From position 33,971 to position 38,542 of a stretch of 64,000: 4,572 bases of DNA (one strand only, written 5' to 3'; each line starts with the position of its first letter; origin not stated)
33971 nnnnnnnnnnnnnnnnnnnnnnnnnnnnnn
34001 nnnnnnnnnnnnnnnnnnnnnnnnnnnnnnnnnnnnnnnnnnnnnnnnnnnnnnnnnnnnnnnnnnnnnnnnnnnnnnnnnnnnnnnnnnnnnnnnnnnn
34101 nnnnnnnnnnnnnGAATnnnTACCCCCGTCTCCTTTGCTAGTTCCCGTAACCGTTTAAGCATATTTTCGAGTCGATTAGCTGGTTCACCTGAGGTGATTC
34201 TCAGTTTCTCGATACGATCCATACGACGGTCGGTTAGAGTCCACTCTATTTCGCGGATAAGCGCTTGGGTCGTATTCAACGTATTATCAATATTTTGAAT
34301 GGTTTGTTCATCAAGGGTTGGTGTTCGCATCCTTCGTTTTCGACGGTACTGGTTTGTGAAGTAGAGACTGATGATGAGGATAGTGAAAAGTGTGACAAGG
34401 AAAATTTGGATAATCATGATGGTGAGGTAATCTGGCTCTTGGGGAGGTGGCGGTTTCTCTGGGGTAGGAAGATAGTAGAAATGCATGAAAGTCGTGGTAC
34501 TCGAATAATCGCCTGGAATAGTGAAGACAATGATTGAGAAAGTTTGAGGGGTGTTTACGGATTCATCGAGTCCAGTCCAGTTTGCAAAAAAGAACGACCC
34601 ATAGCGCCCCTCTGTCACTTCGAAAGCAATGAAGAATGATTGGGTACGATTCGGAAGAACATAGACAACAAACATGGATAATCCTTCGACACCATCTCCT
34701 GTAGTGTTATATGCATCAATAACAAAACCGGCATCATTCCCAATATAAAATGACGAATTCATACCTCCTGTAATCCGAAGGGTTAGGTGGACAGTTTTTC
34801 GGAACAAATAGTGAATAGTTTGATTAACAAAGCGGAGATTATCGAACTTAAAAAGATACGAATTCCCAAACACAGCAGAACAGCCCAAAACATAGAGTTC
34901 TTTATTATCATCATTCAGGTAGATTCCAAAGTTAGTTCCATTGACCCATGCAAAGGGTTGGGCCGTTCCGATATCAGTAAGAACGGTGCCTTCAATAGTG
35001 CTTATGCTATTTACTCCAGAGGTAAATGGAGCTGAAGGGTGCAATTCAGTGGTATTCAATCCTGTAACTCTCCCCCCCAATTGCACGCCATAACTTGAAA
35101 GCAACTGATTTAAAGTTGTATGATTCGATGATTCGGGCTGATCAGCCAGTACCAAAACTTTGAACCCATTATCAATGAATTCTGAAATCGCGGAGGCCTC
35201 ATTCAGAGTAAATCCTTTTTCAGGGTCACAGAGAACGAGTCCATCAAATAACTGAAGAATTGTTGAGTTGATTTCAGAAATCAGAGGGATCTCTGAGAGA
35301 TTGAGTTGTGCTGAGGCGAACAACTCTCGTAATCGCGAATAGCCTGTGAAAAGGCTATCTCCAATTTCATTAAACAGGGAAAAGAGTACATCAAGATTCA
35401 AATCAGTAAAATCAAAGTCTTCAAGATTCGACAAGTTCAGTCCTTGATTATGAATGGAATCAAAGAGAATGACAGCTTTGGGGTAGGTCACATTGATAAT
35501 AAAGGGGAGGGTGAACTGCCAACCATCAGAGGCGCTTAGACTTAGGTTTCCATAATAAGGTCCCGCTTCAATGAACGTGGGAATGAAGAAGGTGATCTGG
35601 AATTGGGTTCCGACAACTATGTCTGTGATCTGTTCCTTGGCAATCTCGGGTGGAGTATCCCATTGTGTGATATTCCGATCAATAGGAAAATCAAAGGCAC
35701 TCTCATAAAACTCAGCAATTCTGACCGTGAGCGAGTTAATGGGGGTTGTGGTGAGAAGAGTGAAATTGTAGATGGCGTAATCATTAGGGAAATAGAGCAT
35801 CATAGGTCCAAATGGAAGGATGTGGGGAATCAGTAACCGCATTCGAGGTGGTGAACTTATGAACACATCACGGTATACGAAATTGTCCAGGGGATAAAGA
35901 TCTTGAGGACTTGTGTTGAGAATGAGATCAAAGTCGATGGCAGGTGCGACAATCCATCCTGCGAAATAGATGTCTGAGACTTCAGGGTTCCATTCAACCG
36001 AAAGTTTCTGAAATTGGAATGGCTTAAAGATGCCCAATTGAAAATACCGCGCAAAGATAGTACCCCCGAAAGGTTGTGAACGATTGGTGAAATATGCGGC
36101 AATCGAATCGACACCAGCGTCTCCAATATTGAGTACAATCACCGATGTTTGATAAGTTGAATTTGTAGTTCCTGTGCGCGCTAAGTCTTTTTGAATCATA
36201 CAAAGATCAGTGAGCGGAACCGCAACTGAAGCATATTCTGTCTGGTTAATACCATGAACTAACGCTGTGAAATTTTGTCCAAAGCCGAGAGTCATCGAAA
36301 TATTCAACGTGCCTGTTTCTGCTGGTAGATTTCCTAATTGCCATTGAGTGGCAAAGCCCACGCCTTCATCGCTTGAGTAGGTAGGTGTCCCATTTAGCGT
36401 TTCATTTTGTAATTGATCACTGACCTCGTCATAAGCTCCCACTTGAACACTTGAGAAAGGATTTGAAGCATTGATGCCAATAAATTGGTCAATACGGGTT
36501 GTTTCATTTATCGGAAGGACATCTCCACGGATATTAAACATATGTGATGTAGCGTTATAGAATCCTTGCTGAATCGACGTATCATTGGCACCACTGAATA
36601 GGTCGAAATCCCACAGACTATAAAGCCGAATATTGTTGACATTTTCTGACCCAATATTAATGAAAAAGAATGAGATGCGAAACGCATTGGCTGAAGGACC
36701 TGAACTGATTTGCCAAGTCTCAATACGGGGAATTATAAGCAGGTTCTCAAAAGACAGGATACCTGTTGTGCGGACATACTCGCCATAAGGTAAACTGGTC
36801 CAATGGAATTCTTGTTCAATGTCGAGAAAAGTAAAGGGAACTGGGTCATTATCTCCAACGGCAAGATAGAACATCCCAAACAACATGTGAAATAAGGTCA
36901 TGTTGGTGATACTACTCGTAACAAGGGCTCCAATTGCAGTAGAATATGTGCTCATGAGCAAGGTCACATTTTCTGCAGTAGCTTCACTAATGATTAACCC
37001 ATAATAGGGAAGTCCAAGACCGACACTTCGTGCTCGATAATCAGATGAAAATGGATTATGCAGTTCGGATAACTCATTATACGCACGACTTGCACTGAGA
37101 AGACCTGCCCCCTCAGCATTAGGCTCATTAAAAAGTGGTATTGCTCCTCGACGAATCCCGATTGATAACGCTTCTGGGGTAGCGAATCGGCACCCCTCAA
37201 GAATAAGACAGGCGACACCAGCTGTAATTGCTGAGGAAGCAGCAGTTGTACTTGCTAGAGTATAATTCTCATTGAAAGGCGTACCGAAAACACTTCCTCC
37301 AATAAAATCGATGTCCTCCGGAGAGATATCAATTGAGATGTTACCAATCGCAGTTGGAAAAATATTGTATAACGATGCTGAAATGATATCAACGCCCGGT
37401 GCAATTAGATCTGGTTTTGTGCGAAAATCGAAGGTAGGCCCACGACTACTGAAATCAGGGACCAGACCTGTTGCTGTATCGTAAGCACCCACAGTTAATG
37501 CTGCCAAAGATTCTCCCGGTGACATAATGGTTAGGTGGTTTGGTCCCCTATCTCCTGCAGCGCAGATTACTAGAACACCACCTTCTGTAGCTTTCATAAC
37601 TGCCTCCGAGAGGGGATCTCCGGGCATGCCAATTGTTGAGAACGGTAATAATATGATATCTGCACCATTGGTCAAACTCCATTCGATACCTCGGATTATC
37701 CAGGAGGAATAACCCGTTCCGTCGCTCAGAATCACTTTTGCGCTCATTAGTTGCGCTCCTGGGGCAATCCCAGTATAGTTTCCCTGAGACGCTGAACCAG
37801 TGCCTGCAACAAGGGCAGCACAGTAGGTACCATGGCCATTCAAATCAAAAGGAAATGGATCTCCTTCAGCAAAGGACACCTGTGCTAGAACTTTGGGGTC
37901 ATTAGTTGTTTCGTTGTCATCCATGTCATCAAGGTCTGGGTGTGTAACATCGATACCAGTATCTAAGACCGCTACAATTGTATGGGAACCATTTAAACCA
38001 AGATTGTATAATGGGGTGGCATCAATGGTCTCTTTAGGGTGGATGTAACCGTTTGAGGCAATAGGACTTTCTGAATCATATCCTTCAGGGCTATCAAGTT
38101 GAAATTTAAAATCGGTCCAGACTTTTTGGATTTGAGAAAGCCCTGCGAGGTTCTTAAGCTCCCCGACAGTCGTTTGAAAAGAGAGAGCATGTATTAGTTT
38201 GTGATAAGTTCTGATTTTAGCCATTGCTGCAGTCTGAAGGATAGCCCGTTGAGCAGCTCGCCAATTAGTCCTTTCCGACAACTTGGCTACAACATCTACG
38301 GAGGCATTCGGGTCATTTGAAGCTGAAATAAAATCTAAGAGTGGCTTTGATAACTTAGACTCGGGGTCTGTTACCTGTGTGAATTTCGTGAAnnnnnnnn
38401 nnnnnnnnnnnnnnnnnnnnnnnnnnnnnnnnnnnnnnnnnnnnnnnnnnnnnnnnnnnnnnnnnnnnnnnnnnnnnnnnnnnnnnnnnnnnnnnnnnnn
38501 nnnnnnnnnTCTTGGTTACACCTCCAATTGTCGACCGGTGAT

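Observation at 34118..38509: The subtilase domain of the ABC-associated giant protein looks catalytically dead (Ser to Ala, oxyanion Asn to Asp)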

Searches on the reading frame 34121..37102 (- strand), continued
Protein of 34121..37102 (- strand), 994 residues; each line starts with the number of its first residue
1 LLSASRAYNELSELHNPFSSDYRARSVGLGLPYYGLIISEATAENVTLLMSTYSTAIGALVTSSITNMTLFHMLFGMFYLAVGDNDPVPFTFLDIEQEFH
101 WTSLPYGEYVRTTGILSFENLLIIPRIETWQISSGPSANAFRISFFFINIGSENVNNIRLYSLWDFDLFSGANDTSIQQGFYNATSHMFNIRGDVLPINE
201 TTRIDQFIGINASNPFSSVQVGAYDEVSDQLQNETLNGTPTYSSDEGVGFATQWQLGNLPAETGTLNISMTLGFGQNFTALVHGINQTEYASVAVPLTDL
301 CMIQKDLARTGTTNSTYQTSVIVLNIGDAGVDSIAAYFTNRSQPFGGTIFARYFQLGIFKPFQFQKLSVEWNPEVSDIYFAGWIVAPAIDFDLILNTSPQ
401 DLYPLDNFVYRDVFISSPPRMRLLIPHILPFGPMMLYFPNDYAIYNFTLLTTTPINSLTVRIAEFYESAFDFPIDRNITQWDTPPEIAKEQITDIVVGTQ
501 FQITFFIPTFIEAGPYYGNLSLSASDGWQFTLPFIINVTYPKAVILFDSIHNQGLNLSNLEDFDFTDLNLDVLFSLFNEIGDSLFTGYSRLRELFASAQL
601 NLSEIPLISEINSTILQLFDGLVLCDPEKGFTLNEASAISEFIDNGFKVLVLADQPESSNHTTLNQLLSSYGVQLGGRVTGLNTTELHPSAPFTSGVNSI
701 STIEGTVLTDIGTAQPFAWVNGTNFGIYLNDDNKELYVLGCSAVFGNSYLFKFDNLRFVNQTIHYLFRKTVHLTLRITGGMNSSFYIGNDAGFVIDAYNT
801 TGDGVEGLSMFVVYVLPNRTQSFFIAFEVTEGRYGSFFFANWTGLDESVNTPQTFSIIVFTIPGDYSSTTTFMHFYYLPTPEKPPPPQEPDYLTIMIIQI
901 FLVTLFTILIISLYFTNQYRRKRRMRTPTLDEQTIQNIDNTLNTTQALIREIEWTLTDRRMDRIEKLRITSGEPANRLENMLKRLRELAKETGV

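Call 60: search_solved_structures(query=P0200, max_evalue=0.00001)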
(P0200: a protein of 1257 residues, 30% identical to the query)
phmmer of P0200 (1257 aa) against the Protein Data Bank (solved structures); distinct sequences matched with E-value up to 0.00001: 167 (the best 60 are shown).
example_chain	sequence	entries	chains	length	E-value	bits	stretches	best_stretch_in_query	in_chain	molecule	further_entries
3afg_A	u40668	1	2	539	1.4e-44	155.6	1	145-416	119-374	Subtilisin-like serine protease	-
9ues_B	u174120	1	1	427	2.2e-44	155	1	153-416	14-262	Subtilisin-like serine protease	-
6f9m_A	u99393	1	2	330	5.9e-33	117.1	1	151-430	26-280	Serine protease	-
7xr8_A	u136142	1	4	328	2e-30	108.7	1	152-432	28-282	Major intracellular serine protease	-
2x8j_A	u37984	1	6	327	5.5e-30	107.2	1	158-432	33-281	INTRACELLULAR SUBTILISIN PROTEASE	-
2wv7_A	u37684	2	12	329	5.6e-30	107.2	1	158-432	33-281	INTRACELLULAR SUBTILISIN PROTEASE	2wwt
2xrm_A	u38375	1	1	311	7.1e-30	106.9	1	161-432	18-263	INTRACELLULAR SUBTILISIN PROTEASE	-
7y6m_C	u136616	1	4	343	2e-29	105.4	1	152-452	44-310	Intracellular serine protease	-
5ffn_A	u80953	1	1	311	8.1e-28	100.1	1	159-418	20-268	Enzyme subtilase SubTY from Bacillus sp. TY145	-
1ea7_A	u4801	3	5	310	4e-27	97.8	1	156-414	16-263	SERINE PROTEASE | 36KDA PROTEASE | Sphericase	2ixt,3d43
1s02_A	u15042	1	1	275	4.3e-27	97.7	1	153-416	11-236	SUBTILISIN BPN'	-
2sni_E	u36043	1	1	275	8.6e-27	96.7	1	154-416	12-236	SUBTILISIN NOVO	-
1lw6_E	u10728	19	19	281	9.3e-27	96.6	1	154-416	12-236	SUBTILISIN BPN' | Subtilisin BPN' precursor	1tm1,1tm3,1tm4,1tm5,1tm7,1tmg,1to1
1sbn_E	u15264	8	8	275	1.1e-26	96.4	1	154-416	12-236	SUBTILISIN NOVO BPN' | SUBTILISIN BPN'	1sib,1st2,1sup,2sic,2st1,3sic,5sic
3vyv_A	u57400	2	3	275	1.8e-26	95.6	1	154-416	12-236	Subtilisin NAT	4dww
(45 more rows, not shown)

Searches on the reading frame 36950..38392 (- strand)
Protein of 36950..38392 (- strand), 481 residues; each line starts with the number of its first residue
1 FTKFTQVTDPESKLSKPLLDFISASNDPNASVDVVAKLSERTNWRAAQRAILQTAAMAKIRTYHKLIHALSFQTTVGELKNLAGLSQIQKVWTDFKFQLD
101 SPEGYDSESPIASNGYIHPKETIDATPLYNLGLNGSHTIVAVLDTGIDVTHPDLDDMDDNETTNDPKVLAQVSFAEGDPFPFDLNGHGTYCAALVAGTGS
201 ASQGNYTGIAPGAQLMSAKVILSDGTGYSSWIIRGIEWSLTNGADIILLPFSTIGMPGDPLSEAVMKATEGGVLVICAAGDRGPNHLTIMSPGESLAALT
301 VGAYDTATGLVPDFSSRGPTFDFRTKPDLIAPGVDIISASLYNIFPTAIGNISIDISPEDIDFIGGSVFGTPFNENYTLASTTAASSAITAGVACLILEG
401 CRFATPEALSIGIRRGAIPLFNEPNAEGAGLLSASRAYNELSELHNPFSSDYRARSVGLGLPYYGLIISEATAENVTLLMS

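Call 17: search_solved_structures(query=A1, show_alignments=3, max_evalue=1e-10)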
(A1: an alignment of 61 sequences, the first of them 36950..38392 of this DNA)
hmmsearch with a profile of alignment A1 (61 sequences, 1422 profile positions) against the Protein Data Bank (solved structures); distinct sequences matched with E-value up to 1e-10: 160 (the best 60 are shown).
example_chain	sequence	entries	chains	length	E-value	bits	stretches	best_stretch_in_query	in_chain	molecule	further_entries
3afg_A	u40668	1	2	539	9.9e-100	338.1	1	49-460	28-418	Subtilisin-like serine protease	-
9ues_B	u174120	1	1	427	3.9e-92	313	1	138-460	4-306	Subtilisin-like serine protease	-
8jmw_A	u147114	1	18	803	4.9e-65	223.2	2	17-330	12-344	S8 family serine peptidase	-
1suc_A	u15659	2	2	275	5e-61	209.9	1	145-458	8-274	SUBTILISIN BPN' CRB-S3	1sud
1aqn_A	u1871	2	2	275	7.9e-61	209.2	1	145-458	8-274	SUBTILISIN 8324 | SUBTILISIN BPN'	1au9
1s01_A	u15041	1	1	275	1.4e-60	208.4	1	145-458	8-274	Subtilisin BPN'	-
1ak9_A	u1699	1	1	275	2e-60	207.9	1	145-458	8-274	SUBTILISIN 8321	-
1sbi_A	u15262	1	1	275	3.7e-60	207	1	145-458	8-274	SUBTILISIN 8397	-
3whi_A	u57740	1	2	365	4.8e-60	206.6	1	55-458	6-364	Subtilisin E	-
1lw6_E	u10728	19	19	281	1.2e-59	205.3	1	145-460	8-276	SUBTILISIN BPN' | Subtilisin BPN' precursor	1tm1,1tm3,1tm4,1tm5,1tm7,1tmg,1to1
1sbh_A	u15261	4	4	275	1.2e-59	205.3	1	145-458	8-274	SUBTILISIN 8397+1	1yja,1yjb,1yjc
2sni_E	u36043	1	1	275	4.1e-59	203.6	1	145-458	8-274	SUBTILISIN NOVO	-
1sbn_E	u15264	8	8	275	5.1e-59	203.2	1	145-458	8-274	SUBTILISIN NOVO BPN' | SUBTILISIN BPN'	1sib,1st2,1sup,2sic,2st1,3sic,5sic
1sub_A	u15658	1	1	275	7.6e-59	202.6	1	145-458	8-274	SUBTILISIN BPN' CRB-S3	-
1v5i_A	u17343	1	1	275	1.1e-58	202.1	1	145-458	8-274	Subtilisin BPN'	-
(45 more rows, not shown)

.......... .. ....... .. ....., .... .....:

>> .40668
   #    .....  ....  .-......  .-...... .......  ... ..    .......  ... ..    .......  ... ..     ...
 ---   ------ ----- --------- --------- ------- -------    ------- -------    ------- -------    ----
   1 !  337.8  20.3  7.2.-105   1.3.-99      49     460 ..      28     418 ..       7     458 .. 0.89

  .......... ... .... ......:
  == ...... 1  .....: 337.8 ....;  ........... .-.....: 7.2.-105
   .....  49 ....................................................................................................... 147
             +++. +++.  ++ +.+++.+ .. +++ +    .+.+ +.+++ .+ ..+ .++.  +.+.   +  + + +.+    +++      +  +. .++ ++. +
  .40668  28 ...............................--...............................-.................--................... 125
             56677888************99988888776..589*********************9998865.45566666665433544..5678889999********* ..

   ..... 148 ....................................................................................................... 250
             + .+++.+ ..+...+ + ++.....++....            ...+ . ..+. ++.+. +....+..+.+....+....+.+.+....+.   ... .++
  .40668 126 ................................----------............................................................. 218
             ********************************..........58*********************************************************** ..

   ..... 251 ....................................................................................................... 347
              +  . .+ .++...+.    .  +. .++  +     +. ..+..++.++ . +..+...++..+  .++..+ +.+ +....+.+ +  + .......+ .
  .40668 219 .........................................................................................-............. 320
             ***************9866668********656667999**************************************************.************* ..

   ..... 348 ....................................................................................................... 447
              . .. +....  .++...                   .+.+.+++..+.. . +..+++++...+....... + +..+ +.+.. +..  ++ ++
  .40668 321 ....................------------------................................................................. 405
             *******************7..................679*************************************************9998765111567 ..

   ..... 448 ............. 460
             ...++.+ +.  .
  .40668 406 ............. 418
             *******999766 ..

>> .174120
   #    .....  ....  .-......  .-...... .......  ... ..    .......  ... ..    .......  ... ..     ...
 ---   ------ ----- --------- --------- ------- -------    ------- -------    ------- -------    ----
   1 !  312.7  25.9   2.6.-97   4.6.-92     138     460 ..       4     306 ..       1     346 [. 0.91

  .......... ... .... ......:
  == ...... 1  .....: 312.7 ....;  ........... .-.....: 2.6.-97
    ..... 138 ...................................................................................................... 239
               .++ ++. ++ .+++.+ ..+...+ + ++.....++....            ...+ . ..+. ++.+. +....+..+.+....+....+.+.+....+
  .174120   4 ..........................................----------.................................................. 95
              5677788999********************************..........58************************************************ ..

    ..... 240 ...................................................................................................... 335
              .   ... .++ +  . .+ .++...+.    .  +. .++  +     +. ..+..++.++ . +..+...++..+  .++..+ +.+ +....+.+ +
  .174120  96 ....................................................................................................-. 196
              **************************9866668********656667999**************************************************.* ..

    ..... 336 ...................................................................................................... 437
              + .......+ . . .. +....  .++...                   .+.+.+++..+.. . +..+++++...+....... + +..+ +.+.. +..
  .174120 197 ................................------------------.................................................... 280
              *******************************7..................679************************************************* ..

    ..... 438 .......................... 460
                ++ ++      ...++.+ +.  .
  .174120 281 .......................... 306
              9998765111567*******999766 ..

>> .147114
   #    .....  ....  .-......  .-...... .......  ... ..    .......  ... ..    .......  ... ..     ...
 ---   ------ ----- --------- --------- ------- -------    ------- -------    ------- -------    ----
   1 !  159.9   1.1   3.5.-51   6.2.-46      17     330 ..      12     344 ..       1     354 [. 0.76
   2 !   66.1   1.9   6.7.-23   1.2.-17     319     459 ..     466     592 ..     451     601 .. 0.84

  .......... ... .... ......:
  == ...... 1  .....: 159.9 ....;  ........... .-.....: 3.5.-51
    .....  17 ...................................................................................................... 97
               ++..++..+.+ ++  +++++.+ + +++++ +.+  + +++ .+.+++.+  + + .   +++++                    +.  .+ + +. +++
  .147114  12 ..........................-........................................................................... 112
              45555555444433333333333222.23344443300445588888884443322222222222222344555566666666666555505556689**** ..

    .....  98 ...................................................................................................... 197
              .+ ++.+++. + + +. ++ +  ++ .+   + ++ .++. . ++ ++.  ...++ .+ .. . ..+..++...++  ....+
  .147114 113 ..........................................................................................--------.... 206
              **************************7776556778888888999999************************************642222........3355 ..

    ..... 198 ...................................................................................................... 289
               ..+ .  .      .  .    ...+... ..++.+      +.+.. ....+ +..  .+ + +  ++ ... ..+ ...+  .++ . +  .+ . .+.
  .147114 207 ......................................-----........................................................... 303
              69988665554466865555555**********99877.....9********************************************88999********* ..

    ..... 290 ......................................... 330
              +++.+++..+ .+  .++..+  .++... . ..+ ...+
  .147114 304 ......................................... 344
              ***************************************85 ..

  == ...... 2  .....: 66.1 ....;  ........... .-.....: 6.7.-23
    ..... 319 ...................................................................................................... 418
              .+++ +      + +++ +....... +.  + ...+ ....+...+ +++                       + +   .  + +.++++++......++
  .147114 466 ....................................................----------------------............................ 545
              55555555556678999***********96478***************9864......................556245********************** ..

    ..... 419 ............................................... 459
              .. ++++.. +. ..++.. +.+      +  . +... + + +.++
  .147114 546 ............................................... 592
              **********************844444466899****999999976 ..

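Call 25: predict_structure(alignment_id=A1)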
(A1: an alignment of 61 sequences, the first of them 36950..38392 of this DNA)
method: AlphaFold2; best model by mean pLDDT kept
length: 481 residues; sequences in the alignment: 61
mean_pLDDT: 83.7   pTM: 0.87
mean pLDDT of the five models: 83.7, 81.8, 81.5, 80.8, 80.1
residues with pLDDT >= 90: 284; 70-90: 91; 50-70: 76; < 50: 30
segments of 3 or more residues with pLDDT < 50: 1-4, 161-163, 286-293, 465-467, 477-481
pLDDT, mean of each block of 10 residues (from residue 1): 60 92 94 96 96 96 95 96 96 86 57 76 96 94 94 74 68 87 92 96 93 95 90 95 95 75 91 93 55 68 93 76 71 95 65 58 73 91 96 97 91 95 85 97 81 67 50 49 49
secondary structure, 60 per line:
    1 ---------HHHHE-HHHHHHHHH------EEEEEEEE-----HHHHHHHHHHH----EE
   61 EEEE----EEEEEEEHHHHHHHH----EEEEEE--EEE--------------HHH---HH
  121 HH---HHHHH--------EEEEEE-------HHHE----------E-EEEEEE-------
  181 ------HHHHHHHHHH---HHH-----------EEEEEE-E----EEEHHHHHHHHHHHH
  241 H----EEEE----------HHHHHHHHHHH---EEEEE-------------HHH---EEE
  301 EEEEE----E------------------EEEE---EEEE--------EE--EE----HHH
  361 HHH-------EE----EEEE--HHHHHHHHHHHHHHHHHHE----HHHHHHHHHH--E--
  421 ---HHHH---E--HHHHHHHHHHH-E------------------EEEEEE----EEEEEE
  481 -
elements in order: H10-13 H16-24 E31-38 H44-54 E59-64 E69-75 H76-83 E88-93 E96-98 H119-122 H126-130 E139-144 E168-173 H187-196 E214-219 E226-228 H229-241 E246-249 H260-270 E274-278 E298-305 E329-332 E336-339 H358-363 E377-380 H383-400 H406-415 H424-427 H434-444 E465-470 E475-480

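Call 28: fold_search(model_id=the predicted structure, library=pdb)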
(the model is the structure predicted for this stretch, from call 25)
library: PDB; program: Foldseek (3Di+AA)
matches with E <= 10: 1228; with E <= 0.001: 318
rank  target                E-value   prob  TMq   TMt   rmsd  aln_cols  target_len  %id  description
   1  3afg_A                1.9e-32  1.00  0.67  0.64   4.5       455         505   31  Crystal structure of ProN-Tk-SP from Thermococcus kodakaraensis (released 2010-08-04)
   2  3afg_B                4.5e-32  1.00  0.69  0.65   3.8       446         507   32  Crystal structure of ProN-Tk-SP from Thermococcus kodakaraensis (released 2010-08-04)
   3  9ues_B                6.3e-26  1.00  0.55  0.64   3.7       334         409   36  Crystal structure of an inactive TKSP mutant in complex with the TKS propeptide (released 2026-02-18)
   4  3whi_A                2.2e-24  1.00  0.64  0.85   4.1       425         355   25  Crystal structure of unautoprocessed form of IS1-inserted Pro-subtilisin E (released 2013-12-25)
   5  3whi_B                4.8e-23  1.00  0.64  0.86   4.0       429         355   24  Crystal structure of unautoprocessed form of IS1-inserted Pro-subtilisin E (released 2013-12-25)
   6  3wiu_C                1.0e-22  1.00  0.60  0.72   4.3       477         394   21  Crystal structure of Pro-S324A/L349A (released 2014-10-01)
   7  2zwp_B                1.3e-22  1.00  0.60  0.75   4.3       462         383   20  Crystal structure of Ca3 site mutant of Pro-S324A (released 2009-06-23)
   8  3wiv_C                1.9e-22  1.00  0.60  0.72   4.2       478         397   20  Crystal structure of Pro-S324A/D356A (released 2014-10-01)
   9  3vhq                  3.2e-22  1.00  0.60  0.74   4.0       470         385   21  Crystal structure of the Ca6 site mutant of Pro-SA-subtilisin (released 2012-07-11)
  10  3wiu_A                4.5e-22  1.00  0.59  0.71   4.5       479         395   20  Crystal structure of Pro-S324A/L349A (released 2014-10-01)
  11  1sud                  5.1e-22  1.00  0.51  0.87   2.4       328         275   31  CALCIUM-INDEPENDENT SUBTILISIN BY DESIGN (released 1994-01-31)
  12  2e1p                  5.7e-22  1.00  0.60  0.72   4.5       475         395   21  Crystal structure of pro-Tk-subtilisin (released 2007-01-16)
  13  1r6v                  1.2e-21  1.00  0.60  0.44   7.0       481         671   20  Crystal structure of fervidolysin from Fervidobacterium pennivorans, a keratinolytic enzyme related to subtilisin (released 2004-10-19)
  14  2z2z                  1.3e-21  1.00  0.60  0.73   4.0       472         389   20  Crystal structure of unautoprocessed form of Tk-subtilisin soaked by 10mM CaCl2 (released 2007-12-04)
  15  1c9m                  1.6e-21  1.00  0.50  0.88   2.2       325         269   28  BACILLUS LENTUS SUBTILSIN (SER 87) N76D/S103A/V104I (released 1999-10-06)
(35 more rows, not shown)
